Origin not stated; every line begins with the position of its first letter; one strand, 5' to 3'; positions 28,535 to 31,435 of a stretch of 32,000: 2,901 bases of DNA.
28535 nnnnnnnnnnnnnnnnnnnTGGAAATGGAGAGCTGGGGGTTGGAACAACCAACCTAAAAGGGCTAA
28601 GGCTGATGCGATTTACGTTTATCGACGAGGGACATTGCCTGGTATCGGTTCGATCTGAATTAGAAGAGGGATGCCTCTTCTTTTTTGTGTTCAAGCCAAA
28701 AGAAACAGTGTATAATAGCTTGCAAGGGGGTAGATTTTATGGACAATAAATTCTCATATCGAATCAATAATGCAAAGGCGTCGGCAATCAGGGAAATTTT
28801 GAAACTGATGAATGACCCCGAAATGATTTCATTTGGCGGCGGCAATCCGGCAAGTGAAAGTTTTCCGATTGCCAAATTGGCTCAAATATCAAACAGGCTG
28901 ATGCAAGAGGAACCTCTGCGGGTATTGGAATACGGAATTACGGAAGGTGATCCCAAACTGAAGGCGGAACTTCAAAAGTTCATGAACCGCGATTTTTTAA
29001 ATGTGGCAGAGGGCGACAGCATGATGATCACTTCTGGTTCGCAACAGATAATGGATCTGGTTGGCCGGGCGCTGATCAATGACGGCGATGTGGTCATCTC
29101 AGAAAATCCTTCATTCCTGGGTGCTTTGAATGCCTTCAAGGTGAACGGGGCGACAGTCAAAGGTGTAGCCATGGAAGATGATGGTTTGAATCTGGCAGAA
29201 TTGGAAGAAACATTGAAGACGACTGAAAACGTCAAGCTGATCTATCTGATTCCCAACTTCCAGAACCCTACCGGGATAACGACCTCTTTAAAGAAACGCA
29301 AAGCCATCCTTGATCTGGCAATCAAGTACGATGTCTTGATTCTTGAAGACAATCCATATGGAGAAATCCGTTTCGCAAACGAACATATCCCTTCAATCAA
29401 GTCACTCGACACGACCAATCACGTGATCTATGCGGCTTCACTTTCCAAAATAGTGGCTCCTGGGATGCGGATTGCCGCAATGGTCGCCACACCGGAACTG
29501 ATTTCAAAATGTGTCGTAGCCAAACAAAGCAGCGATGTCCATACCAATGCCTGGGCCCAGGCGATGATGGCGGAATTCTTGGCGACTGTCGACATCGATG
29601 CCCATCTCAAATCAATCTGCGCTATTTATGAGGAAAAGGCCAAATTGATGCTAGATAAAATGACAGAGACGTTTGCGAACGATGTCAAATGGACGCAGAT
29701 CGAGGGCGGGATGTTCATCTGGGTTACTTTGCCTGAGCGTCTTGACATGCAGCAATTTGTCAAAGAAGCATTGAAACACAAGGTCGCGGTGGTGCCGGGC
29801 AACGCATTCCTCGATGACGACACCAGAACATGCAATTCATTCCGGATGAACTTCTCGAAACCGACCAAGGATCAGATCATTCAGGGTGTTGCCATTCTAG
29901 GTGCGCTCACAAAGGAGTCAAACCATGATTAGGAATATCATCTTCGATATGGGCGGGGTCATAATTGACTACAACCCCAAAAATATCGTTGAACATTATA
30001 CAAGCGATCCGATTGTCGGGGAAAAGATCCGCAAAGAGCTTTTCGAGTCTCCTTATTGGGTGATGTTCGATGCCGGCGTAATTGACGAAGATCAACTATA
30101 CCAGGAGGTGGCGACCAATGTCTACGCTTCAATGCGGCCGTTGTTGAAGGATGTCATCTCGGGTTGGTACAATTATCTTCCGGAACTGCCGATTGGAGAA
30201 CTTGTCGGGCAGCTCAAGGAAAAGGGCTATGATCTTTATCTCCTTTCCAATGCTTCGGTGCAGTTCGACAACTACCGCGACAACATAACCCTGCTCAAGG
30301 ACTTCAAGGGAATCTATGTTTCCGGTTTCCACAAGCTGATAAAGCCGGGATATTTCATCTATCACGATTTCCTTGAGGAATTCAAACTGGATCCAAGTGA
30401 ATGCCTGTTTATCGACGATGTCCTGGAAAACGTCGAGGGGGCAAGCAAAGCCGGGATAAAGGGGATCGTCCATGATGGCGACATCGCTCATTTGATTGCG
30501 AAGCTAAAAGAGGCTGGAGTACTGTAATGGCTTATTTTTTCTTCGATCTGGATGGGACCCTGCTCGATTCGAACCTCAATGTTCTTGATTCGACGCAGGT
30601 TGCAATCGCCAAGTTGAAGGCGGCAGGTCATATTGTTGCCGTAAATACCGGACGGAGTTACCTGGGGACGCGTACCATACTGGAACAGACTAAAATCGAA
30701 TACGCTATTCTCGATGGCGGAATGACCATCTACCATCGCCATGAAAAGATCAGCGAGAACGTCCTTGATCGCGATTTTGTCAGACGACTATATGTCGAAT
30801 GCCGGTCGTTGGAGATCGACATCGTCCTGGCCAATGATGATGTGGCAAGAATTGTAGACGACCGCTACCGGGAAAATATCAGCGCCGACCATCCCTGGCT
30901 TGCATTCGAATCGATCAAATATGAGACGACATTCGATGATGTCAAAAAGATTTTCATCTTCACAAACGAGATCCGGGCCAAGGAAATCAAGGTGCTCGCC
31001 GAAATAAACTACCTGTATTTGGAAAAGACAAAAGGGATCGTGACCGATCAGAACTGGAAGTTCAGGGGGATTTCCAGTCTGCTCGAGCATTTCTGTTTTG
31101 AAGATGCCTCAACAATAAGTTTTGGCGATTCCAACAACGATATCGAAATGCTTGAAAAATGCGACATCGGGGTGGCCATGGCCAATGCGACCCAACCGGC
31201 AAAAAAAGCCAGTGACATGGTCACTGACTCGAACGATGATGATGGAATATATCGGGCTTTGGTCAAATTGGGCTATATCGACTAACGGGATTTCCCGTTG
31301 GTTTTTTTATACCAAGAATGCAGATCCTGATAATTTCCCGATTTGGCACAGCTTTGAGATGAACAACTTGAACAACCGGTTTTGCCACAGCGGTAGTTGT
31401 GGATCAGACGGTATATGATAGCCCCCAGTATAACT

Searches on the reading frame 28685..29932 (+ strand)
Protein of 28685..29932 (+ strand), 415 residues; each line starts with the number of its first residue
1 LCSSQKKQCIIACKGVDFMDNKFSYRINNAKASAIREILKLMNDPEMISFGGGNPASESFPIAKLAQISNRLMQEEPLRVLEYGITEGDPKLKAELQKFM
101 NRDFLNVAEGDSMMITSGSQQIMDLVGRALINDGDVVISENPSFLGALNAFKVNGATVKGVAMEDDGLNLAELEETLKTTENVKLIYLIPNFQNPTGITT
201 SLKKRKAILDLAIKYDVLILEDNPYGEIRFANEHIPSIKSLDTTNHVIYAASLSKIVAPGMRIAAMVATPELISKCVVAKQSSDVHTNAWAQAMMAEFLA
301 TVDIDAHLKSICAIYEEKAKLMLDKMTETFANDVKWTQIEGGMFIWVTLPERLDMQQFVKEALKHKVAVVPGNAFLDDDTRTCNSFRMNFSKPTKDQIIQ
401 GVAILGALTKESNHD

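Call 13: search_protein_families(library=pfam, proteins=[window:28685-29932:+], max_evalue=0.001)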
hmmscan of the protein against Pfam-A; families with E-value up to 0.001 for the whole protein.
window:28685-29932:+ (415 aa): 2 families
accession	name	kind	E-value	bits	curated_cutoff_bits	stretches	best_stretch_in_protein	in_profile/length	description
PF00155.27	Aminotran_1_2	-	4.6e-36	125.2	19.7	1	46-398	2-354/361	Aminotransferase class I and II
PF12897.13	Asp_aminotransf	-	2.2e-11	43.7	27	1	152-374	142-373/421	Aspartate amino-transferase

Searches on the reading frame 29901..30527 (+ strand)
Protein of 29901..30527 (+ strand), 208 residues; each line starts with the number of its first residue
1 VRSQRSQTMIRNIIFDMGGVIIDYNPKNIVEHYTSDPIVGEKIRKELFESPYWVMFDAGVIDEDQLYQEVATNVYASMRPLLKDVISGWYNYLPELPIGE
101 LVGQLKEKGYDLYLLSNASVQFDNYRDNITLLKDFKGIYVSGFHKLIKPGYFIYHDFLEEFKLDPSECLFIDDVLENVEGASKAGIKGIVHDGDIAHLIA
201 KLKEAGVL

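Call 13: search_protein_families(library=pfam, proteins=[window:29901-30527:+], max_evalue=0.001)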
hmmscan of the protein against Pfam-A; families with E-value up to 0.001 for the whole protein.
window:29901-30527:+ (208 aa): 2 families
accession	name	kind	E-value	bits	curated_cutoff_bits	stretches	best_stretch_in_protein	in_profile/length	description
PF00702.32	Hydrolase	-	2.3e-12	48.1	26.4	1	10-185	1-191/191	haloacid dehalogenase-like hydrolase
PF13419.12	HAD_2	-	1.4e-09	38.8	23.8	1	13-189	1-176/178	Haloacid dehalogenase-like hydrolase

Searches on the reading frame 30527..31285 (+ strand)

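Call 13: search_protein_families(library=pfam, proteins=[window:30527-31285:+], max_evalue=0.001)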
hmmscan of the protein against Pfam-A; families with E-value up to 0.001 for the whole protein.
window:30527-31285:+ (252 aa): 5 families
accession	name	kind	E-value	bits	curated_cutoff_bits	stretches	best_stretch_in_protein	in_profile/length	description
PF08282.18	Hydrolase_3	-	9.2e-46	157.1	20.9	1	4-245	1-255/255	haloacid dehalogenase-like hydrolase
PF05116.19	S6PP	-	1.5e-10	41.5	20.3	2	177-244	165-230/247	Sucrose-6F-phosphate phosphohydrolase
PF00702.32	Hydrolase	-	7.1e-07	30.3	26.4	1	4-212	4-190/191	haloacid dehalogenase-like hydrolase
PF13419.12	HAD_2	-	1.6e-05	25.5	23.8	0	141-218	97-177/178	Haloacid dehalogenase-like hydrolase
PF12710.13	HAD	-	5.2e-05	24.2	27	0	5-97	2-102/189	haloacid dehalogenase-like hydrolase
